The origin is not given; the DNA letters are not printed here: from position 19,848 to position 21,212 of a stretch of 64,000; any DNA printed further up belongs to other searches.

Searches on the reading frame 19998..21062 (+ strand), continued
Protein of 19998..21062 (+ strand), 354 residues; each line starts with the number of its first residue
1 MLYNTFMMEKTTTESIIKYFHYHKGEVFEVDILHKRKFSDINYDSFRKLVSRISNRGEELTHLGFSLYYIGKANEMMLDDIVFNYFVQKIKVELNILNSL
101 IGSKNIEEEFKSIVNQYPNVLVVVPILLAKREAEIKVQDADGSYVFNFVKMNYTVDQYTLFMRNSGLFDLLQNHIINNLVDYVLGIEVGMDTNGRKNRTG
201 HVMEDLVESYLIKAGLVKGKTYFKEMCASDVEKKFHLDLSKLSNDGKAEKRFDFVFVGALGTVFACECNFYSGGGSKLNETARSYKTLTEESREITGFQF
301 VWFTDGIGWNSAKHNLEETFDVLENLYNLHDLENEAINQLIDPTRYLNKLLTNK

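Call 71: fold_search(model_id=the predicted structure, library=pdb)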
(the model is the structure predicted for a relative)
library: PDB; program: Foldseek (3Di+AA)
matches with E <= 10: 428; with E <= 0.001: 0
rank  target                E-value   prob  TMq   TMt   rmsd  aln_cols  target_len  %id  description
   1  8q43_A                1.4e-03  0.89  0.25  0.19  15.5       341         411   13  Crystal structure of cA4-bound Can2 (E341A) in complex with oligo-C DNA (released 2023-11-22)
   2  8q41_B                3.0e-03  0.89  0.27  0.21  15.0       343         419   12  Crystal structure of Can2 (E341A) bound to cA4 and TTTAAA ssDNA (released 2023-11-22)
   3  8q42_B                3.0e-03  0.84  0.25  0.19  15.9       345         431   12  Crystal structure of cA4-bound Can2 (E341A) in complex with oligo-A DNA (released 2023-11-22)
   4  8q3y_A                3.3e-03  0.91  0.28  0.21  11.9       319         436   10  Crystal structure of apo Can2 from Thermoanaerobacter brockii (released 2023-11-22)
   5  8q42_A                3.7e-03  0.91  0.29  0.21  15.2       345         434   11  Crystal structure of cA4-bound Can2 (E341A) in complex with oligo-A DNA (released 2023-11-22)
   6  8q44_B                3.9e-03  0.82  0.25  0.19  15.4       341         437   11  Crystal structure of cA4-bound Can2 (E364R) in complex with oligo-T DNA (released 2023-11-22)
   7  8q3z_A                4.9e-03  0.90  0.29  0.21  14.9       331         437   11  Crystal structure of cA4-bound Can2 from Thermoanaerobacter brockii (released 2023-11-22)
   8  8q44_A                5.9e-03  0.82  0.28  0.20  15.2       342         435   12  Crystal structure of cA4-bound Can2 (E364R) in complex with oligo-T DNA (released 2023-11-22)
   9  8q43_B                7.8e-03  0.84  0.28  0.21  15.7       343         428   13  Crystal structure of cA4-bound Can2 (E341A) in complex with oligo-C DNA (released 2023-11-22)
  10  8q41_A                9.3e-03  0.80  0.28  0.21  15.1       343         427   13  Crystal structure of Can2 (E341A) bound to cA4 and TTTAAA ssDNA (released 2023-11-22)
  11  6xl1_A                1.1e-02  0.91  0.29  0.24  11.6       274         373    9  crystal structure of cA4-activated Card1(D294N) (released 2020-12-30)
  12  8z4i_A                3.9e-02  0.57  0.26  0.21  12.8       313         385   10  crystal structure of Cdn1 in complex with cA3 (released 2026-02-04)
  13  9bgk_F                4.6e-02  0.25  0.21  0.07  18.6       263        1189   14  Structure of V.cholera DdmDE (2D:1E) in complex with DNA (released 2024-10-23)
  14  6wxw_A                7.2e-02  0.51  0.26  0.21  13.2       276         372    9  crystal structure of apo Card1 (released 2020-12-30)
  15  6ut7_G                1.3e-01  0.28  0.20  0.15  12.5       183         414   10  Fitted model for the tetradecameric assembly of Thermococcus gammatolerans McrB AAA+ hexamers with bound McrC (released 2020-10-21)
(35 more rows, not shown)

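Call 75: find_related_loci(query=L026:7001-7651:+, collection=metagenome_contigs, flank=8000)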
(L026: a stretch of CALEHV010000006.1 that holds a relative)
Query L026:7001-7651:+ (216 aa) in metagenome_contigs; peptide patterns used: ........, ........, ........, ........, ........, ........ (x = any residue, [..] = any of these).
166 stretches matched a pattern, but none encodes a relative of the query by tblastn (E <= 1e-3).

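Call 76: find_related_loci(query=L026:7001-7651:+, collection=viral_contigs, flank=8000)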
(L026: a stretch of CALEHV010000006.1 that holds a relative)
Query L026:7001-7651:+ (216 aa) in viral_contigs; peptide patterns used: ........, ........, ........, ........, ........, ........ (x = any residue, [..] = any of these).
4 stretches matched a pattern, but none encodes a relative of the query by tblastn (E <= 1e-3).
